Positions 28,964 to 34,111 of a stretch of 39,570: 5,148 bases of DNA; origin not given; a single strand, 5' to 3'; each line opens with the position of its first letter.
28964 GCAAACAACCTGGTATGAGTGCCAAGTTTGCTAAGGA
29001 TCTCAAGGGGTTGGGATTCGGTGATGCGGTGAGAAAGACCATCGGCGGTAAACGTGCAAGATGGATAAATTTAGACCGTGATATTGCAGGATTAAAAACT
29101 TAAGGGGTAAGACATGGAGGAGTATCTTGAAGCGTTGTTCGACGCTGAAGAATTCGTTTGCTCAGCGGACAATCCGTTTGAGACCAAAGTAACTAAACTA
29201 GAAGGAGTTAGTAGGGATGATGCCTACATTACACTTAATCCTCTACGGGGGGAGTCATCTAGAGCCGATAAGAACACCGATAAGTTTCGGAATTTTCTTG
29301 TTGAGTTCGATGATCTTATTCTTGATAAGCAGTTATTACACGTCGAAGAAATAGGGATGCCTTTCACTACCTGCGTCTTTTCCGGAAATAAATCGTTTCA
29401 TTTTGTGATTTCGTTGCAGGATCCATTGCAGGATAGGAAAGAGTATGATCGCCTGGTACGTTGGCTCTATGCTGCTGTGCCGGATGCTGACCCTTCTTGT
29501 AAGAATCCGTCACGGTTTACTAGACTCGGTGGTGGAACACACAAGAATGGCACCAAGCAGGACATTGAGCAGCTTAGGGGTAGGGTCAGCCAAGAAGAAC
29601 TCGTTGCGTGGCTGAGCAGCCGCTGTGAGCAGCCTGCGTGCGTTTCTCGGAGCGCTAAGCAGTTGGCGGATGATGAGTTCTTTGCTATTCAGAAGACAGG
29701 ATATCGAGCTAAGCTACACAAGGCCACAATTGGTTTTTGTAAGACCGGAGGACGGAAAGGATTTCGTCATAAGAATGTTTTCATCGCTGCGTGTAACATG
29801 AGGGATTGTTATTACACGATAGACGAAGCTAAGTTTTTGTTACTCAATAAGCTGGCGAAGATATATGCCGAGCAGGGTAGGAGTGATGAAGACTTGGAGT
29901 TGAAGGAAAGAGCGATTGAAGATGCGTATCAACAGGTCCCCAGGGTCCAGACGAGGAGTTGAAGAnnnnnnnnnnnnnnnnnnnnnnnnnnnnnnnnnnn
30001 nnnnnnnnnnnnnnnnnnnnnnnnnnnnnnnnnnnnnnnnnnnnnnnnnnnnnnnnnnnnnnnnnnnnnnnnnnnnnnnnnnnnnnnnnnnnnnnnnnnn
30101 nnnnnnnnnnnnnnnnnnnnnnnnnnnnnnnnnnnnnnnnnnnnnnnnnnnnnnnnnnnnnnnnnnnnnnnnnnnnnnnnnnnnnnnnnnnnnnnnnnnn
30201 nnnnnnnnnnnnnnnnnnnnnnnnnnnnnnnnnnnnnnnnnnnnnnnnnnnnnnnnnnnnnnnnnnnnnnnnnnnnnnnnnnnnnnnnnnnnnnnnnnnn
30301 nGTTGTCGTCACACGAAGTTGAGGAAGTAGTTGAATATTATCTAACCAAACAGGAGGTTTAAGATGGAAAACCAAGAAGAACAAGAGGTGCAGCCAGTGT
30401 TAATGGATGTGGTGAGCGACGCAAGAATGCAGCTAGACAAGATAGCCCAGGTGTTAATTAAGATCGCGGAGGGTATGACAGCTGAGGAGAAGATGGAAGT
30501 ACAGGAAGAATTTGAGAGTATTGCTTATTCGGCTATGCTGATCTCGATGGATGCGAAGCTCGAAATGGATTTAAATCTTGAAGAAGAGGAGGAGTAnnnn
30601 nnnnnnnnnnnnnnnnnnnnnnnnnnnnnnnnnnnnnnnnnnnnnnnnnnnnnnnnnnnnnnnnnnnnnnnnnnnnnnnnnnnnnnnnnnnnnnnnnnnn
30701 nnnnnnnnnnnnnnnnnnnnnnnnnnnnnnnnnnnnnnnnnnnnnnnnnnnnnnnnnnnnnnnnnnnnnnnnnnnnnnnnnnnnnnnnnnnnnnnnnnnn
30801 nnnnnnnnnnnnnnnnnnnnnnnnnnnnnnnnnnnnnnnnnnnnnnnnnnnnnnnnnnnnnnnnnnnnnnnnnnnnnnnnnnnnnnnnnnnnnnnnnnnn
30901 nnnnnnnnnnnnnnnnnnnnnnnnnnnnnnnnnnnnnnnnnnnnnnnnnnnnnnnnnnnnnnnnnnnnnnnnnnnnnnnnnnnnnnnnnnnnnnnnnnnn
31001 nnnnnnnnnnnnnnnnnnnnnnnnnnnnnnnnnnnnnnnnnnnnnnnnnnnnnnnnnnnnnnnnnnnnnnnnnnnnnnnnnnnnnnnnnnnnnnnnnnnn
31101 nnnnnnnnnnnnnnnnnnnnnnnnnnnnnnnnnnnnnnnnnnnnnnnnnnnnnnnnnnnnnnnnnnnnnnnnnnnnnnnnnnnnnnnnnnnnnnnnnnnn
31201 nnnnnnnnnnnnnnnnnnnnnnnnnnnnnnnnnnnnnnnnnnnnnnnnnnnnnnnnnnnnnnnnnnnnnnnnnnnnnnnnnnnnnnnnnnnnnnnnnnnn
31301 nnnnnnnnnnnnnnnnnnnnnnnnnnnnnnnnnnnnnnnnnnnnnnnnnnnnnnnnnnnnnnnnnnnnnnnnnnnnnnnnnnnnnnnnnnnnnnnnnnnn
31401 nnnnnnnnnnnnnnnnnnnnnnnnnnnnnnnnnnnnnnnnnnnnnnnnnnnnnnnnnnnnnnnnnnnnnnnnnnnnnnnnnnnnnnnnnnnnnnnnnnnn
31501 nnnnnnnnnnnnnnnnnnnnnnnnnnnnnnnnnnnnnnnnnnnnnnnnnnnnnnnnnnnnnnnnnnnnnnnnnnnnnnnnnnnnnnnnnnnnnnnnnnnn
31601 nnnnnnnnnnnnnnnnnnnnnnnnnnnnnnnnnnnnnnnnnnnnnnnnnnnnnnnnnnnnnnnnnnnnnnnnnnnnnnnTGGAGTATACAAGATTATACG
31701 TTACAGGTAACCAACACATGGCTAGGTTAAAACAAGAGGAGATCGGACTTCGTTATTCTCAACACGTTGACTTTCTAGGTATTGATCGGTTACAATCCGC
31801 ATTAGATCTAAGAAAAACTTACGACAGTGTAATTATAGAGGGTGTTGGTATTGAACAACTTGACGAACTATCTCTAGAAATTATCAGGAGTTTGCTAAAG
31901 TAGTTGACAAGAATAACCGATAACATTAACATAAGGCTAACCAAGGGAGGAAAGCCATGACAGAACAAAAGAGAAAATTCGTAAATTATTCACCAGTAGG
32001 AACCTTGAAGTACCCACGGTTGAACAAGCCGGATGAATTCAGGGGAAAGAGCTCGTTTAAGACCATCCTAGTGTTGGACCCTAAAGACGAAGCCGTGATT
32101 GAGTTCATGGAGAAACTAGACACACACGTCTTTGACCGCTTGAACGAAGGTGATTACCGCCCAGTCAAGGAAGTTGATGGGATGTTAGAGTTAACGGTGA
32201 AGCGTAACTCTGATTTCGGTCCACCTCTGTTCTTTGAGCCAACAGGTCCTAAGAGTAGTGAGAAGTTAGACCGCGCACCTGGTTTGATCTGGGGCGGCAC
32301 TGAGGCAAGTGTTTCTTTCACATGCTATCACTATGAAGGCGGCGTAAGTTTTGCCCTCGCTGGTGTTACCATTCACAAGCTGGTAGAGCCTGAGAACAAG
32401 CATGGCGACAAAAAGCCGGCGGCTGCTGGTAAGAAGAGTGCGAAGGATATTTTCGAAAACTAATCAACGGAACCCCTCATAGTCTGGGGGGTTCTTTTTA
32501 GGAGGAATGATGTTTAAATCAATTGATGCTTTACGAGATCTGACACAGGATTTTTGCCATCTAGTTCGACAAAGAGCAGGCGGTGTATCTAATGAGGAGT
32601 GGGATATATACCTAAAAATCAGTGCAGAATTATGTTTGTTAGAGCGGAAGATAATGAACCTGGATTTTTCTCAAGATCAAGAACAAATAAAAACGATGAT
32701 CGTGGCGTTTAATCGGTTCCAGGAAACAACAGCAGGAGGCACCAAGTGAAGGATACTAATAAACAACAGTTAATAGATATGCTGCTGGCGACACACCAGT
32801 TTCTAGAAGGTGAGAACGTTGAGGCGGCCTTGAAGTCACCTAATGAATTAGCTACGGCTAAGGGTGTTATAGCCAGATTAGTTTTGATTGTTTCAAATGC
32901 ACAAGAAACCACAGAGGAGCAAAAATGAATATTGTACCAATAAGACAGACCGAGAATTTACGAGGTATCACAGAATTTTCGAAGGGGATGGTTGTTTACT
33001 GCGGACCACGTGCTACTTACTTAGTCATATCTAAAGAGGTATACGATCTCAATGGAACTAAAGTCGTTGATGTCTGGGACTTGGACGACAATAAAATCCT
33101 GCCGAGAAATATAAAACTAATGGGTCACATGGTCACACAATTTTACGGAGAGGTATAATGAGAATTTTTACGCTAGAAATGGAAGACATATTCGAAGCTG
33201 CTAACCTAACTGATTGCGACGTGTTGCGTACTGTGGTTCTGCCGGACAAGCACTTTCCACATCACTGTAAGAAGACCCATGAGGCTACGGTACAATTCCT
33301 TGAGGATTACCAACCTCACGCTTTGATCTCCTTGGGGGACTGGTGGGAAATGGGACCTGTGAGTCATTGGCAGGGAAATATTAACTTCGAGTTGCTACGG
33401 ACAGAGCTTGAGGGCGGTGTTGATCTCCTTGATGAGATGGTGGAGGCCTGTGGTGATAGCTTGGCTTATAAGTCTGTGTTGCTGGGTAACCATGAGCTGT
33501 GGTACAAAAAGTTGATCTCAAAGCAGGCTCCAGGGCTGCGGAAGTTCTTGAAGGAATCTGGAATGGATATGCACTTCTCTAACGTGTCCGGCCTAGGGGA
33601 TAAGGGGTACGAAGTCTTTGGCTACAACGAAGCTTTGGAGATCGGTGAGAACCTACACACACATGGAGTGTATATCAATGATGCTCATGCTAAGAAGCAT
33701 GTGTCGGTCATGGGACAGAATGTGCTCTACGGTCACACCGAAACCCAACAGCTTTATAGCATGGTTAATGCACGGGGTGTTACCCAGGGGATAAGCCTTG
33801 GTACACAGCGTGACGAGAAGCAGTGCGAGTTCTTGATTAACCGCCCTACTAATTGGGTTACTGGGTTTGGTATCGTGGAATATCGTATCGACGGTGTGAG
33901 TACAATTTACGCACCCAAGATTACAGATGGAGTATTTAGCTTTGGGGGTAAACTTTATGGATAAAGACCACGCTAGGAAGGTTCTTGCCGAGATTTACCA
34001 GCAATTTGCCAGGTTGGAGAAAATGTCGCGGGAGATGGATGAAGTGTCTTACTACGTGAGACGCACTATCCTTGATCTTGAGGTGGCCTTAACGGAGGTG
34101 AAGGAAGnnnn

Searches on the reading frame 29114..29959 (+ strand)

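Call 18: search_protein_families(library=phrogs, proteins=[window:29114-29959:+], max_evalue=0.001)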
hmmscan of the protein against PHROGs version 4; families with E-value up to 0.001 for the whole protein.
window:29114-29959:+ (282 aa): 2 families
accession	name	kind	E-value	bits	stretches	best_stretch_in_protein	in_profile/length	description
phrog_2597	-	DNA, RNA and nucleotide metabolism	1.8e-18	67.4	1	37-167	201-332/747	DNA primase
phrog_36873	-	DNA, RNA and nucleotide metabolism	1.3e-06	27.4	1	37-146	65-171/1082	DNA helicase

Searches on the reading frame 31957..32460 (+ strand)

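Call 18: search_protein_families(library=phrogs, proteins=[window:31957-32460:+], max_evalue=0.001)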
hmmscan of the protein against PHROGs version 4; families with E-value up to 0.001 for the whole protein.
window:31957-32460:+ (168 aa): 1 family
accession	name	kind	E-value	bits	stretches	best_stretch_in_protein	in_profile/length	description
phrog_112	-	DNA, RNA and nucleotide metabolism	4.4e-10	40.7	1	1-148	14-182/265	Gp2.5-like ssDNA binding protein and ssDNA annealing protein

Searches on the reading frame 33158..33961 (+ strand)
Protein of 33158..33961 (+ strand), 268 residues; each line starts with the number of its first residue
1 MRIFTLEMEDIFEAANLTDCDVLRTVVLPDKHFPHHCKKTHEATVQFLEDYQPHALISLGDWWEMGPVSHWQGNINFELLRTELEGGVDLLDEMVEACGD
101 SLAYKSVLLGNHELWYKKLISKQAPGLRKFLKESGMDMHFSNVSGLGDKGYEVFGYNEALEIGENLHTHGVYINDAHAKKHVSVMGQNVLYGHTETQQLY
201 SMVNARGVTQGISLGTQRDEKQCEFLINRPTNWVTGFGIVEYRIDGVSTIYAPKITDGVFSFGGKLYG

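Call 18: search_protein_families(library=phrogs, proteins=[window:33158-33961:+], max_evalue=0.001)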
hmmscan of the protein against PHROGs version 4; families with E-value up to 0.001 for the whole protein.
window:33158-33961:+ (268 aa): 2 families
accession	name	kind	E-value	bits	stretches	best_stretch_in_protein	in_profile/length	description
phrog_221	-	other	9.8e-22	78.6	1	23-243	112-337/367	metallo-phosphoesterase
phrog_20266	-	other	0.00037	20.4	0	35-131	187-286/450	metallo-phosphoesterase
